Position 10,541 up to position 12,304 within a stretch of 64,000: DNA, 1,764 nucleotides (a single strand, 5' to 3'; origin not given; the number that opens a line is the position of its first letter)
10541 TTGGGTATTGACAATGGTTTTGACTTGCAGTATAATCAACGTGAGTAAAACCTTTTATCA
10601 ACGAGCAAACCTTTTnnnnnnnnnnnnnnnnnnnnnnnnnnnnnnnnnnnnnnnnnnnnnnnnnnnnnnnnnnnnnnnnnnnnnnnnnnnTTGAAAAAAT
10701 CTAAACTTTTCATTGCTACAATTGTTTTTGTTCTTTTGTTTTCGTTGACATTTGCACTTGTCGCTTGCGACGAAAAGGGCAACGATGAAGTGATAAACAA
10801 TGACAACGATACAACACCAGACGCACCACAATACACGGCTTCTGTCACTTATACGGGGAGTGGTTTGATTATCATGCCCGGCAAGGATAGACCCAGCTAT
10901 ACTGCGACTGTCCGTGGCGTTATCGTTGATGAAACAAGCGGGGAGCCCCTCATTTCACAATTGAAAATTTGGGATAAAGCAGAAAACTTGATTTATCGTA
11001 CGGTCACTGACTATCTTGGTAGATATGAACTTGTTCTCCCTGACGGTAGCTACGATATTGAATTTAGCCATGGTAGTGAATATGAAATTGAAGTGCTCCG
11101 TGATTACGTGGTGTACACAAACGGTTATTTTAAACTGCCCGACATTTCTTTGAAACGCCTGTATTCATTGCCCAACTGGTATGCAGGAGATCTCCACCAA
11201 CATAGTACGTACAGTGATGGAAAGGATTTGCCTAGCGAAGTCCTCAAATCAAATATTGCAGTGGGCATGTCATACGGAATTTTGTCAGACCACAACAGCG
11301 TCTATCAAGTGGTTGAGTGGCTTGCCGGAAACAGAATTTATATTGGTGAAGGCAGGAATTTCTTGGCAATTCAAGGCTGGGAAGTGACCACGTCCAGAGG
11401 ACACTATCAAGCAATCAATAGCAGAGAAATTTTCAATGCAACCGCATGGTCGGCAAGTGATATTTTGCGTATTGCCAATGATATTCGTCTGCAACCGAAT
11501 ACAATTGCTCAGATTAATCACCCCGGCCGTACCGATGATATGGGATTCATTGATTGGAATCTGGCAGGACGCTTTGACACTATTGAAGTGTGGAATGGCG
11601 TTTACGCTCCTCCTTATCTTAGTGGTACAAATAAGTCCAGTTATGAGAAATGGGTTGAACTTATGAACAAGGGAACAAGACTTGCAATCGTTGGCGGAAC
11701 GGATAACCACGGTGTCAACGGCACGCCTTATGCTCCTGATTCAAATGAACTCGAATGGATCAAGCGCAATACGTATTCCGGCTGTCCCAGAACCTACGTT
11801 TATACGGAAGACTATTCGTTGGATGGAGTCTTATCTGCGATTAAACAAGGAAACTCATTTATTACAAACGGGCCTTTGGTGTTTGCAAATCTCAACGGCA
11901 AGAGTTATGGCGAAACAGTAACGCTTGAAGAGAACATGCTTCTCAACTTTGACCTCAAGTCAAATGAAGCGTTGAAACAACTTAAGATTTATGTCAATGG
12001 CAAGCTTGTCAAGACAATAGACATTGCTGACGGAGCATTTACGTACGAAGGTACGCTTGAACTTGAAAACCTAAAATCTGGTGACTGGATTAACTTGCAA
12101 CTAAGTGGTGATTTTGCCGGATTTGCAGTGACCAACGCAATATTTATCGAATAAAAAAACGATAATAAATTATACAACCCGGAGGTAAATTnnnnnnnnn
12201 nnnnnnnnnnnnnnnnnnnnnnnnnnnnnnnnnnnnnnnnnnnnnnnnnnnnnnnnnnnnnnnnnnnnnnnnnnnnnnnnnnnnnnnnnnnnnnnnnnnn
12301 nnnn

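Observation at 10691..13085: Two secreted lipoproteins (PHP phosphoesterase and DUF4430-like binder) head the riboside locus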

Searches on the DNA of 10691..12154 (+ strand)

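Call 56: search_rna_families(sources=[L003, L011, L013, L018, L019, L024, L041], threshold=gathering)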
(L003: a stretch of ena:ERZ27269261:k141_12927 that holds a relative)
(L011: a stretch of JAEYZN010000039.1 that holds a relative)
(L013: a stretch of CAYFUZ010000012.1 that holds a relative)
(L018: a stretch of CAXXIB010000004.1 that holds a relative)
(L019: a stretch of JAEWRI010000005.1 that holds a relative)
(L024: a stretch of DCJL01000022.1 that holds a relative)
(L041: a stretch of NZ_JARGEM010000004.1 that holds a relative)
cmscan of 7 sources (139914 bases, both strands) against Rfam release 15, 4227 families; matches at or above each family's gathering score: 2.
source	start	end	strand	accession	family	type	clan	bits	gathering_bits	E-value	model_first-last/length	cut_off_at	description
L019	12687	12947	+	RF00230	T-box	Cis-reg; leader;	-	102.7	93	3.3e-21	1-219/219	no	T-box leader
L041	9533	9604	+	RF00005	tRNA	Gene; tRNA;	CL00001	56.9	29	2.8e-09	1-71/71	no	tRNA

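Call 57: search_rna_families(sources=[L006, L007, L008, L009, L027, L034, L044], threshold=gathering)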
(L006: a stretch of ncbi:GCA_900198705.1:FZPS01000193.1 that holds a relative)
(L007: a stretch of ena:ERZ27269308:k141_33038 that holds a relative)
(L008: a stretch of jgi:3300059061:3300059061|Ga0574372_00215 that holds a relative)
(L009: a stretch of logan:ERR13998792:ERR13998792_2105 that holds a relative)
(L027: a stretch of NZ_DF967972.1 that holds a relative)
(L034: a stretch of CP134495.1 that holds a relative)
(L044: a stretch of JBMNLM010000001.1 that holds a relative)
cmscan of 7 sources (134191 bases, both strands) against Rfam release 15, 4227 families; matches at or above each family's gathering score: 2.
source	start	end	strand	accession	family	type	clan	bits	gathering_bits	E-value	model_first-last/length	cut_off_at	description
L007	1539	1609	+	RF00005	tRNA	Gene; tRNA;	CL00001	64.2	29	2.6e-11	1-71/71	no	tRNA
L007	1135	1220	-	RF00005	tRNA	Gene; tRNA;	CL00001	53.5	29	2.3e-08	1-71/71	no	tRNA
